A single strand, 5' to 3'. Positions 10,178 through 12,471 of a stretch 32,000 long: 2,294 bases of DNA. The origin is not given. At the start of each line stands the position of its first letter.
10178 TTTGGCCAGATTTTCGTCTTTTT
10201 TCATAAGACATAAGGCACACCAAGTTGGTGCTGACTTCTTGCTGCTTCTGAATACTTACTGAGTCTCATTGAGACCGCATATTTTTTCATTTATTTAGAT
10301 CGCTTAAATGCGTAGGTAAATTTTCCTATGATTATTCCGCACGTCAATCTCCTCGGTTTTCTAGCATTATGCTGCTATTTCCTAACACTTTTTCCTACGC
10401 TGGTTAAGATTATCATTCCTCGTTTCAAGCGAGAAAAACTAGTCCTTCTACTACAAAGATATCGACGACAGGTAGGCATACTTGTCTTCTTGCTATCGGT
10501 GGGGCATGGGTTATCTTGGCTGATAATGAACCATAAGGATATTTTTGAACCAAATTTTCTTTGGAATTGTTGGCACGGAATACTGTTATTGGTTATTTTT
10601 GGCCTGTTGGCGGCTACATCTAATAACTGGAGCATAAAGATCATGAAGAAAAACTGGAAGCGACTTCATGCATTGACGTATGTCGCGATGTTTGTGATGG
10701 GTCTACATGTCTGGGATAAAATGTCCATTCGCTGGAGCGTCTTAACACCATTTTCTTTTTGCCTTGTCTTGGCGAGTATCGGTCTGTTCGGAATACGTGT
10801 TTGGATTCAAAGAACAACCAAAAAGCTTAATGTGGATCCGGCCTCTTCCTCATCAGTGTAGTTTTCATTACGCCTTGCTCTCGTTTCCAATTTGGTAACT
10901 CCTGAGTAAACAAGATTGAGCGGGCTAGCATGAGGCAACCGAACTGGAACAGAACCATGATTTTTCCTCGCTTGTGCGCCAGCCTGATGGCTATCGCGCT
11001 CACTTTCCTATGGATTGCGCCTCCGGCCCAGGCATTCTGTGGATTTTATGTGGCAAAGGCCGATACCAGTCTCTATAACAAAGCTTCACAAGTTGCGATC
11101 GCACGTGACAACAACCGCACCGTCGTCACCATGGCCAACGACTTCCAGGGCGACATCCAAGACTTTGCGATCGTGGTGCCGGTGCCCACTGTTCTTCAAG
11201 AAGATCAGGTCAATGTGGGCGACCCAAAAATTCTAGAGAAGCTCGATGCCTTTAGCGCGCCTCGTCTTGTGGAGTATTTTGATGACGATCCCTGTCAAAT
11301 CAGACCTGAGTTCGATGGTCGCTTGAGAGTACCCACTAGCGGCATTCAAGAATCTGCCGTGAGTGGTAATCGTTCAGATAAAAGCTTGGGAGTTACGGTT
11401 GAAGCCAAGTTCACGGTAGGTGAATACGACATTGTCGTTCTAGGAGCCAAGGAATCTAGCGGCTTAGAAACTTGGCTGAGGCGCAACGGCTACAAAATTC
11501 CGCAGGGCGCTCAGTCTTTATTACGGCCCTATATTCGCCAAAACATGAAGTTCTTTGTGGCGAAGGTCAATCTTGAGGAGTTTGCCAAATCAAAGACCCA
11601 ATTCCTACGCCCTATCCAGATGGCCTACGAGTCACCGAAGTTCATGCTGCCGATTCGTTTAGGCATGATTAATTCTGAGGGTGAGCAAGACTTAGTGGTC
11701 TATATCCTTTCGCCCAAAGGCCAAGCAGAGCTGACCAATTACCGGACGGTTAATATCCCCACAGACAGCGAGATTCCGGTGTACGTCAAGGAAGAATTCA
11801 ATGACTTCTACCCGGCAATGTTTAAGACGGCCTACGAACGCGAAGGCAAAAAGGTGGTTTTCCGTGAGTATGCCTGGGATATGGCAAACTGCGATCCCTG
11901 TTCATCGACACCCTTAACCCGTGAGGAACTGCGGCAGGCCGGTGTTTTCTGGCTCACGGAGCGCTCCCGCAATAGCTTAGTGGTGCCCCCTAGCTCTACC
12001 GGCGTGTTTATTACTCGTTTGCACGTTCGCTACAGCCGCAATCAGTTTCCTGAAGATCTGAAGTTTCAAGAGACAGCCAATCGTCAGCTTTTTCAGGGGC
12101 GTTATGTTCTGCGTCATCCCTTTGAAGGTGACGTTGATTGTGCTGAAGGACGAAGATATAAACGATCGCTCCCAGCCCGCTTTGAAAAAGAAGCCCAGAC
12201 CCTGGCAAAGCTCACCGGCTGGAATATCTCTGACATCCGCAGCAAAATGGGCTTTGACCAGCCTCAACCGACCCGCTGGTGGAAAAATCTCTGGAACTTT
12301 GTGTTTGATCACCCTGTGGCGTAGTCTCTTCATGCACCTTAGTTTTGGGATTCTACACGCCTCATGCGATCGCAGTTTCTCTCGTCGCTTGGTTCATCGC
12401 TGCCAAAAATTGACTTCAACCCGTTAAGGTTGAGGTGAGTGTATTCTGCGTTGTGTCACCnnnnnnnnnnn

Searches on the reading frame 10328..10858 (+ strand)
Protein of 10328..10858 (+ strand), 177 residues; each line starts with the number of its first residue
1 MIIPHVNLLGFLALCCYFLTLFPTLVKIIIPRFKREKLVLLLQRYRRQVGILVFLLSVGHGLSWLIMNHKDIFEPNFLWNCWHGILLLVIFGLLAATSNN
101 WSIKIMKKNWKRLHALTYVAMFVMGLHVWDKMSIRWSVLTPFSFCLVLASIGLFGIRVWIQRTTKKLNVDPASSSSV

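Call 3: search_protein_families(library=pfam, proteins=[window:10328-10858:+], max_evalue=0.1)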
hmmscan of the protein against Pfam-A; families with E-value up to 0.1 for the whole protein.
window:10328-10858:+ (177 aa): 3 families
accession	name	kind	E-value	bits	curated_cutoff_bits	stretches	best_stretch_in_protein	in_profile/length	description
PF01794.25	Ferric_reduct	-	2.2e-10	41.1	28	1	9-124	1-120/121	Ferric reductase like transmembrane component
PF01699.29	Na_Ca_ex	-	0.025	15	24.9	1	49-124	72-144/151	Sodium/calcium exchanger protein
PF14325.12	DUF4383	-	0.042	14.5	27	1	72-132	44-97/125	Domain of unknown function (DUF4383)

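Call 91: search_protein_families(library=padloc, proteins=[window:10328-10858:+], max_evalue=0.00001)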
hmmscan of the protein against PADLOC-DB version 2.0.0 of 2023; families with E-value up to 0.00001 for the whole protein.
window:10328-10858:+ (177 aa): 0 families

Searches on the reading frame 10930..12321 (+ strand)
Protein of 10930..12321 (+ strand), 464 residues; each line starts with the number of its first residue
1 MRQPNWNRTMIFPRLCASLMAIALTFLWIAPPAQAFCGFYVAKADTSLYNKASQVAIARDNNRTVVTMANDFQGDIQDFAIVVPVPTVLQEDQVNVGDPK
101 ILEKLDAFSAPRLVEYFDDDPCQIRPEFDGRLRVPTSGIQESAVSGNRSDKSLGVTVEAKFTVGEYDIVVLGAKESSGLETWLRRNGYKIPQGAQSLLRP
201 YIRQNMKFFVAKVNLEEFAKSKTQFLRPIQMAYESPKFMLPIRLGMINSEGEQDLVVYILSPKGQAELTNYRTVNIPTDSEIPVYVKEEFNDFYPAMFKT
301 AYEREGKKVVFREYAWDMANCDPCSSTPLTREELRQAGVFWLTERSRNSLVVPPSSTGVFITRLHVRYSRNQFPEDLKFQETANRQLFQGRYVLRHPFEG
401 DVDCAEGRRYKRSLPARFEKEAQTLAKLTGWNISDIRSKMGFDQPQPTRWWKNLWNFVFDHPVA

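Call 3: search_protein_families(library=pfam, proteins=[window:10930-12321:+], max_evalue=0.1)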
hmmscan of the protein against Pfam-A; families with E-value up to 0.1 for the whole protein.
window:10930-12321:+ (464 aa): 1 family
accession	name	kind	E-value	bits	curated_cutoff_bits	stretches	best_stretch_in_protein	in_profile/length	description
PF10092.14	DUF2330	-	2.1e-74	250.7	24.7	1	31-379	1-278/279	Uncharacterized protein conserved in bacteria (DUF2330)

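Call 30: find_related_loci(query=window:10930-12321:+, collection=genome_contigs, flank=10000)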
Query window:10930-12321:+ (464 aa) in genome_contigs; peptide patterns used: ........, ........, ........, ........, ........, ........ (x = any residue, [..] = any of these).
597 stretches matched a pattern; 561 encode a relative of the query (tblastn E <= 1e-3); the best 80 are kept; 79 distinct loci.
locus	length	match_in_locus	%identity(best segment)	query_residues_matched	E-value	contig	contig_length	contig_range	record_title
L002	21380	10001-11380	87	5-464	0e+0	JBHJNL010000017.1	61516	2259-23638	MAG: Thermosynechococcaceae cyanobacterium isolate al_S4C752_1 S4Ck119_506817, whole genome shotgun sequence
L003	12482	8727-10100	87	5-464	0e+0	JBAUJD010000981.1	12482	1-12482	MAG: Thermosynechococcaceae cyanobacterium isolate MFD12179_ilm_asm_bin10 k127_81236, whole genome shotgun sequence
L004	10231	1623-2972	69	10-462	0e+0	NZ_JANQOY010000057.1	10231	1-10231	MAG: Acaryochloris sp. IP29b_bin.148 k99_532448, whole genome shotgun sequence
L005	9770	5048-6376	70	14-459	0e+0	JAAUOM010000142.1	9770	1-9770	MAG: Acaryochloris sp. CRU_2_0 NODE_1764_length_9770_cov_6.37074, whole genome shotgun sequence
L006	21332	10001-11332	70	10-455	0e+0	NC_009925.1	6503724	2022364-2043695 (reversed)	Acaryochloris marina MBIC11017, complete sequence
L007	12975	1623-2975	68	10-462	0e+0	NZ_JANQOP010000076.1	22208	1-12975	MAG: Acaryochloris sp. IP29b_bin.137 k99_533010, whole genome shotgun sequence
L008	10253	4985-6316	70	10-455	0e+0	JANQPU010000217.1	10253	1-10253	MAG: Acaryochloris sp. IP29b_bin.176 k99_335050, whole genome shotgun sequence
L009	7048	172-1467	71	32-463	0e+0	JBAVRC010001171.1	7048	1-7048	MAG: Thermosynechococcaceae cyanobacterium isolate MFD03026_ilm_asm_bin6 k127_61945, whole genome shotgun sequence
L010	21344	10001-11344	68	15-461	0e+0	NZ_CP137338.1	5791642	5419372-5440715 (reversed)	Altericista sp. CCNU0014 chromosome, complete genome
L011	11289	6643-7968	69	32-463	0e+0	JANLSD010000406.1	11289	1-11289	MAG: Acaryochloridaceae cyanobacterium OTE_25_metabat_464 OTE_25_k141_1889936, whole genome shotgun sequence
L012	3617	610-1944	67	15-458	0e+0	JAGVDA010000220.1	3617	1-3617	MAG: Thermosynechococcus sp. WC_1 c_000000102636, whole genome shotgun sequence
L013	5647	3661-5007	67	15-464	0e+0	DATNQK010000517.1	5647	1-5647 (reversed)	MAG TPA_asm: Stenomitos sp. isolate SMAG_U16505 k141_366700, whole genome shotgun sequence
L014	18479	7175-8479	66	11-456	0e+0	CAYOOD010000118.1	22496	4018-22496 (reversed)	MAG TPA_asm: uncultured bacterium isolate binchicken_co135_64 genome assembly, contig: NODE_3948_length_22496_cov_25.354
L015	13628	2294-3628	67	15-458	0e+0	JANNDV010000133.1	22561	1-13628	MAG: Acaryochloridaceae cyanobacterium OTE_75_metabat_521 OTE_75_k141_3183560, whole genome shotgun sequence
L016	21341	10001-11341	67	14-455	0e+0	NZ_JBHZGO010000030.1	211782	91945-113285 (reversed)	Coleofasciculus sp. H7-2 NODE_18_length_211782_cov_43.770112, whole genome shotgun sequence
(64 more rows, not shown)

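Call 91: search_protein_families(library=padloc, proteins=[window:10930-12321:+], max_evalue=0.00001)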
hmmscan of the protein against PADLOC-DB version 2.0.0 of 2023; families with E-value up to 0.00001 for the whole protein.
window:10930-12321:+ (464 aa): 0 families
